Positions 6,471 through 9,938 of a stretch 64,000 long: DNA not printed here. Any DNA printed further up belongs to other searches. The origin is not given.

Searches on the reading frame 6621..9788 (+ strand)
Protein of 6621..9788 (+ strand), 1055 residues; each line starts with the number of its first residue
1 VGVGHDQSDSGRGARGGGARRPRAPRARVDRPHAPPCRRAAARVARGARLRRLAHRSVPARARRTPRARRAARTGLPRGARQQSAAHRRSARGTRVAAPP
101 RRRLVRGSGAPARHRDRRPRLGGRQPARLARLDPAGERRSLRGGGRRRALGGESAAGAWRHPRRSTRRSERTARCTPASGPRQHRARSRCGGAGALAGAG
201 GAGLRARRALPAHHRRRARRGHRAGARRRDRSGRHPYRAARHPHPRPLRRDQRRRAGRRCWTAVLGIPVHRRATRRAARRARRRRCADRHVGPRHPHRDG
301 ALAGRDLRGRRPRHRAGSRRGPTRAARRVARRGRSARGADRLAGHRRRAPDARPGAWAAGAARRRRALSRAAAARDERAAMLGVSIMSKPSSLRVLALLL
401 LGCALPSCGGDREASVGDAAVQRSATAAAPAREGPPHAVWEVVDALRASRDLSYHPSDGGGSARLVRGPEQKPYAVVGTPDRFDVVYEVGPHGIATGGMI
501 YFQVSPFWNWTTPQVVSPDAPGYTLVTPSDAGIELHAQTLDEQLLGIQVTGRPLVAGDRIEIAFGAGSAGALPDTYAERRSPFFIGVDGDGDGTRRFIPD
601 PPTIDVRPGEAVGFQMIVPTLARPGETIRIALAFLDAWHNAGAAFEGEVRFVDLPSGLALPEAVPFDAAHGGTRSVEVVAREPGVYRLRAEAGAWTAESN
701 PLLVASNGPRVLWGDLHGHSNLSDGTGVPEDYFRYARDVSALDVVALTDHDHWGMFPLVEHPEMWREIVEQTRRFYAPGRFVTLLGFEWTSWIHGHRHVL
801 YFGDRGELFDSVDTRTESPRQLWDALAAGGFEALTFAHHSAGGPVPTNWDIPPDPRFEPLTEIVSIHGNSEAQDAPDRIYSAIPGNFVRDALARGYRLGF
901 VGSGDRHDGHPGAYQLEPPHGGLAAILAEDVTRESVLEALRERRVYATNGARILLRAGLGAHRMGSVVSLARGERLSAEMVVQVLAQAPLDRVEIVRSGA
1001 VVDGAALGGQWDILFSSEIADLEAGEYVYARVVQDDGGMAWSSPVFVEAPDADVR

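Call 89: search_protein_families(library=pfam, proteins=[window:6621-9788:+], max_evalue=0.000001)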
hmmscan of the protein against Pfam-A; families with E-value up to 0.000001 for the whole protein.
window:6621-9788:+ (1055 aa): 1 family
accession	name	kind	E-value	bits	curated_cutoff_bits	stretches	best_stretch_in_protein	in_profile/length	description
PF12228.14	DUF3604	-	1.9e-17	63.4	20.4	1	763-840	135-222/591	Protein of unknown function (DUF3604)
